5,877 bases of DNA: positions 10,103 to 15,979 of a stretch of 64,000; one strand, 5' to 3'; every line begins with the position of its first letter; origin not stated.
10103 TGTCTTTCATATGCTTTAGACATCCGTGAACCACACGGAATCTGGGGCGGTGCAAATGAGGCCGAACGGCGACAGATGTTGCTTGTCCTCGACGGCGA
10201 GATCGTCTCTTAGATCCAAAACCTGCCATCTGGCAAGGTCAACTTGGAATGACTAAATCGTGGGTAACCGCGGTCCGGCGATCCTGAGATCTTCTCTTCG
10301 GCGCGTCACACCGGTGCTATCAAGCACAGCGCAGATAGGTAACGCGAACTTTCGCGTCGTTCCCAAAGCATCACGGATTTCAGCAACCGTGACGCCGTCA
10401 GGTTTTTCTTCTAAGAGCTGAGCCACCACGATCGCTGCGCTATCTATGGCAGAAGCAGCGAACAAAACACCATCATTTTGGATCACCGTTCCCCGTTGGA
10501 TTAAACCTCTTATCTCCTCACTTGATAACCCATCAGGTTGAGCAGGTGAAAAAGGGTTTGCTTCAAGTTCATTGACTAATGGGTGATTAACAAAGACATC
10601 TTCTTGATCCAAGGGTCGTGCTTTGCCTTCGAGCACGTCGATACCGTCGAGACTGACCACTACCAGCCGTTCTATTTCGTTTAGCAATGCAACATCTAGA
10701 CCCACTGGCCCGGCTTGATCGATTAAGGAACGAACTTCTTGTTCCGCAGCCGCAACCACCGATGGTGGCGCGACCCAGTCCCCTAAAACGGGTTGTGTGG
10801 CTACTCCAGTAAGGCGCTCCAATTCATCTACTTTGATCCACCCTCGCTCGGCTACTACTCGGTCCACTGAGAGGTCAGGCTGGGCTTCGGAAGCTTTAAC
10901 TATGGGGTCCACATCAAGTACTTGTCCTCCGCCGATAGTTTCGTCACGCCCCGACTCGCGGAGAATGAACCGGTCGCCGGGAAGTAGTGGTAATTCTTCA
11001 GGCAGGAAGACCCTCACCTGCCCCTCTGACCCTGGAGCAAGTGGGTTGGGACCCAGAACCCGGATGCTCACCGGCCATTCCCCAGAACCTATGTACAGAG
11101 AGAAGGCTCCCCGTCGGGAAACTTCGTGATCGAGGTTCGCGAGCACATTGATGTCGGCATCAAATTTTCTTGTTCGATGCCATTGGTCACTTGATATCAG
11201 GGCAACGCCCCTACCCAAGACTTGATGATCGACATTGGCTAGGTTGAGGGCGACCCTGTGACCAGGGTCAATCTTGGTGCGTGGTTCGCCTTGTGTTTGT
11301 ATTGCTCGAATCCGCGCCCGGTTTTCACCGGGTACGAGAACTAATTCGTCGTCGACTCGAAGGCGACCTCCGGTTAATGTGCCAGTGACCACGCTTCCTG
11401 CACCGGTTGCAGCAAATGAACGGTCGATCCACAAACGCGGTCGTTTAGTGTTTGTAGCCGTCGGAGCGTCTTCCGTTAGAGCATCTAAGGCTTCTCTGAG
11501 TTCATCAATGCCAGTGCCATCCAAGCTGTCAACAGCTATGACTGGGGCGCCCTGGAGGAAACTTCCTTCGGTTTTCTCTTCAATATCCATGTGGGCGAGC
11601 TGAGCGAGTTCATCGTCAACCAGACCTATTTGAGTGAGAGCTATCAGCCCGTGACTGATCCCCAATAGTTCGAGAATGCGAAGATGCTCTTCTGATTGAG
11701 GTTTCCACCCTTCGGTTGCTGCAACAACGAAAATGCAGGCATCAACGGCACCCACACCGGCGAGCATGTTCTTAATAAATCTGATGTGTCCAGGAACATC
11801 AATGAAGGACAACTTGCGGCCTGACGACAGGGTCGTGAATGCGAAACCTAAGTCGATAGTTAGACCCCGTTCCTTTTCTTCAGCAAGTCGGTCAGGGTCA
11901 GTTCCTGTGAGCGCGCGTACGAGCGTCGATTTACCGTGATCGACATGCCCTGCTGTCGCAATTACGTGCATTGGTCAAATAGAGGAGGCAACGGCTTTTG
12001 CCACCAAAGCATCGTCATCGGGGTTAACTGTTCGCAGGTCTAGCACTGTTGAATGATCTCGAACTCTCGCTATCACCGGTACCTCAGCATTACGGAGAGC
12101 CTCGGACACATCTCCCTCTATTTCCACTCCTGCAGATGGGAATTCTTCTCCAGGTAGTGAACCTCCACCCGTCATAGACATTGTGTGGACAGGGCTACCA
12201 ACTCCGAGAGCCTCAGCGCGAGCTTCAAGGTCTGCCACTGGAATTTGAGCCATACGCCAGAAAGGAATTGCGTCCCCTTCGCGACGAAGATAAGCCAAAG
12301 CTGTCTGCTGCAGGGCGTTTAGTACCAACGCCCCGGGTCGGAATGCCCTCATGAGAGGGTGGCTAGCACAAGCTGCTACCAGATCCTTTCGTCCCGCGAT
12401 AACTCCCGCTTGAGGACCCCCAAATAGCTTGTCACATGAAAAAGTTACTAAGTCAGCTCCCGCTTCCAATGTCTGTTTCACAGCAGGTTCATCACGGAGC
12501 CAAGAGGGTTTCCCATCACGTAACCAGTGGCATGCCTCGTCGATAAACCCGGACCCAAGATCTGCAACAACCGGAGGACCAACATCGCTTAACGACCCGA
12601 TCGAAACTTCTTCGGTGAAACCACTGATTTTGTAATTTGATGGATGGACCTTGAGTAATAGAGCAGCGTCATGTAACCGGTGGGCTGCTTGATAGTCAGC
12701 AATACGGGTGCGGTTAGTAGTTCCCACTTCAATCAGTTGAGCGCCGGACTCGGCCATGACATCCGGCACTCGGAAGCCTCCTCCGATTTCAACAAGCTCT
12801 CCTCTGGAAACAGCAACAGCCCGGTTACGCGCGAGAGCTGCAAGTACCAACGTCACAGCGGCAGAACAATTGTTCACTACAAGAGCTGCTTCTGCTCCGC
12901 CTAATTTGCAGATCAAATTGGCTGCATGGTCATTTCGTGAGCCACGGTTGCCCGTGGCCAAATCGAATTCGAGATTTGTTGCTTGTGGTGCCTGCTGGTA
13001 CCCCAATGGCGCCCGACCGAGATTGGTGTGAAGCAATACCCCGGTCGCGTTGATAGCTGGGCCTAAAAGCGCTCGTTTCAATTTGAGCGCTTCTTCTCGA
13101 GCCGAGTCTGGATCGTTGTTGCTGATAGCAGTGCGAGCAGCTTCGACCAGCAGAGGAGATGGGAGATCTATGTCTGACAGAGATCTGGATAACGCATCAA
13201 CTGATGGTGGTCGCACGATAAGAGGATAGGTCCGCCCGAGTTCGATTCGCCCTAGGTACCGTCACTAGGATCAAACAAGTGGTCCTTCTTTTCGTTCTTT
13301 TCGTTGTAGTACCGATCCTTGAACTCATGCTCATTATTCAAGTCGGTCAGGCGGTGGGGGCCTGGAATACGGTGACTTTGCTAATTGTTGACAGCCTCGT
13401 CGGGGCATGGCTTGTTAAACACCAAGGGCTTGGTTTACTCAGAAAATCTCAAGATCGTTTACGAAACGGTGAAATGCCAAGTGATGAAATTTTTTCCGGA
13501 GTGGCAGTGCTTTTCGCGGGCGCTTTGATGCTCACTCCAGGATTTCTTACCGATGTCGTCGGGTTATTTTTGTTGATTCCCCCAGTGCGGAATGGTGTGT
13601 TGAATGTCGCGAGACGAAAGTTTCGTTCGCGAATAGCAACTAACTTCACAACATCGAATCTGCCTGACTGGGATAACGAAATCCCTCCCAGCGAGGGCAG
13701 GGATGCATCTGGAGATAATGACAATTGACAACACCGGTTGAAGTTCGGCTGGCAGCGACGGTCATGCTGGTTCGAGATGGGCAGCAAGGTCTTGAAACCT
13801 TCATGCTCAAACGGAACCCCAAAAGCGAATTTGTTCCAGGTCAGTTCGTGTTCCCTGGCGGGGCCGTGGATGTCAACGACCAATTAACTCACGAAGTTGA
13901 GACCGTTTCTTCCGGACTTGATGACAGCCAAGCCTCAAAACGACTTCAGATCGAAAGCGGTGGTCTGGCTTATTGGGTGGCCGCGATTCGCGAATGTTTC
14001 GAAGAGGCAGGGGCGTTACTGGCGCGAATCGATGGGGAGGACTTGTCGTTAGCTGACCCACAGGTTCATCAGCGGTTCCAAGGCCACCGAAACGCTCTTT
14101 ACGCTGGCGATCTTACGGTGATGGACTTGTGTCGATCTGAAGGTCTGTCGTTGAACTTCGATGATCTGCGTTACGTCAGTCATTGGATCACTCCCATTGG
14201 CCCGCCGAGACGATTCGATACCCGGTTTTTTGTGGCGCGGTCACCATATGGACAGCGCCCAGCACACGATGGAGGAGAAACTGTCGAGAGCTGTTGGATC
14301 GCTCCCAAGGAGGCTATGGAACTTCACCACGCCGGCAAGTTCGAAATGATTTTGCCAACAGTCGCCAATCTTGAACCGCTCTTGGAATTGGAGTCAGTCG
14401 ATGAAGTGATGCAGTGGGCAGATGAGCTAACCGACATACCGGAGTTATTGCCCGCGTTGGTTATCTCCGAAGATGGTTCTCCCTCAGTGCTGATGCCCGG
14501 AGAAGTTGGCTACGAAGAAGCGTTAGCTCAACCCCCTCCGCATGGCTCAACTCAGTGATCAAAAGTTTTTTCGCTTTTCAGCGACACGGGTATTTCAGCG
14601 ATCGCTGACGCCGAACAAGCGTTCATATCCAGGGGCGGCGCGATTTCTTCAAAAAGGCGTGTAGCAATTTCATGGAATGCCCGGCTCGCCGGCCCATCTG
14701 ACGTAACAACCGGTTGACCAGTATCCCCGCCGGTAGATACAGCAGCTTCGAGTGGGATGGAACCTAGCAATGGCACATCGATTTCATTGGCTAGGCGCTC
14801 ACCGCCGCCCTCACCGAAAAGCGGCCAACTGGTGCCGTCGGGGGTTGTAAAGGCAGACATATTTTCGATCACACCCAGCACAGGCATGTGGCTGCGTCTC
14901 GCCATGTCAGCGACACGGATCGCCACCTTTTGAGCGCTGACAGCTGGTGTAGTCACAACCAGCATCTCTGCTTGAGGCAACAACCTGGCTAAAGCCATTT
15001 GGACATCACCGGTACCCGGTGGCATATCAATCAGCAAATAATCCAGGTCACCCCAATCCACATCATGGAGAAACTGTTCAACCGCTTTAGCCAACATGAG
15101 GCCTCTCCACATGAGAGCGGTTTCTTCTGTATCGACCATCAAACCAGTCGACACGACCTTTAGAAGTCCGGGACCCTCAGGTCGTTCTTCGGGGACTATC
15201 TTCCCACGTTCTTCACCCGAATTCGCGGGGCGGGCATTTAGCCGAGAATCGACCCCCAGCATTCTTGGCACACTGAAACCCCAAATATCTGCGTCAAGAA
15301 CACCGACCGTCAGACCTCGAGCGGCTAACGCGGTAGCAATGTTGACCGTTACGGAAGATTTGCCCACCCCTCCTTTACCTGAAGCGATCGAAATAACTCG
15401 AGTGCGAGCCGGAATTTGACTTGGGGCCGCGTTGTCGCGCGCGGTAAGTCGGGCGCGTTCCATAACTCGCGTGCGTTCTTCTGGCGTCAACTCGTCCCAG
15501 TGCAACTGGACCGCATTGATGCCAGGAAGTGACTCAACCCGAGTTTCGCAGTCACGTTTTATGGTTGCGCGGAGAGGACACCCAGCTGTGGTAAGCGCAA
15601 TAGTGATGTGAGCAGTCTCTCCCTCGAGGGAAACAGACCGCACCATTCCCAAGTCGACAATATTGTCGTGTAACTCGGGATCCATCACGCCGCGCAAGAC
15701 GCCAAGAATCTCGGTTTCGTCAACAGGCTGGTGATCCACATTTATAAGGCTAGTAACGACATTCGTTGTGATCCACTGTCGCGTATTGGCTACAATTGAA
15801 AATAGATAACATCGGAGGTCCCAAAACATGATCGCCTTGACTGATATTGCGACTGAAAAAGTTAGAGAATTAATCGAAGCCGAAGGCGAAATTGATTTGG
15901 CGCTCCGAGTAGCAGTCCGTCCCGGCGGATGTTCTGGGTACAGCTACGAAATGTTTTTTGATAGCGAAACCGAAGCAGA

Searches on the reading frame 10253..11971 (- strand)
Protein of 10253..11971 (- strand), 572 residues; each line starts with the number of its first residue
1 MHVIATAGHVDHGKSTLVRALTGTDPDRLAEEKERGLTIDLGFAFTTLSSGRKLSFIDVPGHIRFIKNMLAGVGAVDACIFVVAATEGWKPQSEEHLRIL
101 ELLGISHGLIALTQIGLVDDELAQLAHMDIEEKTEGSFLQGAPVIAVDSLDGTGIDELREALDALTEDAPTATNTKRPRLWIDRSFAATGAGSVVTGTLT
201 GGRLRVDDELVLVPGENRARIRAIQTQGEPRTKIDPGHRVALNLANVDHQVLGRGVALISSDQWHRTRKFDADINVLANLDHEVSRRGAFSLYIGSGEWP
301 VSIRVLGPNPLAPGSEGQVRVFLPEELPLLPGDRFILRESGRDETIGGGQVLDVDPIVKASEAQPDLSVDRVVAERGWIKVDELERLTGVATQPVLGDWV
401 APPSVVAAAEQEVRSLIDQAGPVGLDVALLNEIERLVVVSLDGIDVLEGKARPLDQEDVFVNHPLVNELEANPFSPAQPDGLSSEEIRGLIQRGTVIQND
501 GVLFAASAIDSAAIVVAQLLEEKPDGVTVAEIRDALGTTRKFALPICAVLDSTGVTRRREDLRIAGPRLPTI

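Call 75: search_protein_families(library=pfam, proteins=[window:10253-11971:-], max_evalue=0.00001)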
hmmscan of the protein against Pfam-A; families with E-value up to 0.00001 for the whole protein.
window:10253-11971:- (572 aa): 4 families
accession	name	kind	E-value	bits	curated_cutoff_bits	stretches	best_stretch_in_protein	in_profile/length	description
PF00009.33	GTP_EFTU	-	2.1e-28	99.7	26.5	1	4-166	6-186/188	Elongation factor Tu GTP binding domain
PF09107.17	SelB-wing_3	-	1e-12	47.8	23.2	1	519-564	2-46/47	Elongation factor SelB, winged helix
PF01926.29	MMR_HSR1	-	7.5e-09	36.1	21.9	1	4-100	2-100/113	50S ribosome-binding GTPase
PF25461.1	Beta-barrel_SelB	-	2.5e-06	28.1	27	1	316-356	38-78/80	Selenocysteine-specific elongation factor, beta-barrel domain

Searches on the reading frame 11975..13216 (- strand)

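Call 75: search_protein_families(library=pfam, proteins=[window:11975-13216:-], max_evalue=0.00001)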
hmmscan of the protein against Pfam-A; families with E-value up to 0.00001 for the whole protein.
window:11975-13216:- (413 aa): 1 family
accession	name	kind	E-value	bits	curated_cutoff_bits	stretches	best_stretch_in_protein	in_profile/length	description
PF03841.19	SelA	-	1.1e-97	327.8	22.8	1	55-397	2-366/367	L-seryl-tRNA selenium transferase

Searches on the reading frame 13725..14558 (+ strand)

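Call 79: search_protein_families(library=pfam, proteins=[window:13725-14558:+], max_evalue=0.00001)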
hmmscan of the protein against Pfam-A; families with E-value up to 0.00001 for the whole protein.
window:13725-14558:+ (277 aa): 1 family
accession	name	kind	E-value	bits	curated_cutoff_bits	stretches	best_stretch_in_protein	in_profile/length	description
PF00293.34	NUDIX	-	2e-08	34.8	21.1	0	76-111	38-67/134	NUDIX domain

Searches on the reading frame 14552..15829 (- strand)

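Call 79: search_protein_families(library=pfam, proteins=[window:14552-15829:-], max_evalue=0.00001)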
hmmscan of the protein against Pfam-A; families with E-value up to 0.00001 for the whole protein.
window:14552-15829:- (425 aa): 5 families
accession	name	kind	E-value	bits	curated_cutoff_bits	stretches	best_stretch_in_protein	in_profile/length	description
PF10609.15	ParA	-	5.5e-81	272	27.1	1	144-392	4-245/246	NUBPL iron-transfer P-loop NTPase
PF01883.24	FeS_assembly_P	-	4.9e-19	68.8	23.5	1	38-108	1-70/73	Iron-sulfur cluster assembly protein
PF01656.29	CbiA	-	5.5e-12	46.2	25.4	1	146-298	1-54/125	CobQ/CobB/MinD/ParA nucleotide binding domain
PF13614.12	AAA_31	-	4.2e-09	37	27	1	143-278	1-134/177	AAA domain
PF09140.17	MipZ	-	6.9e-07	29.3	20.7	1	145-191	2-48/262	ATPase MipZ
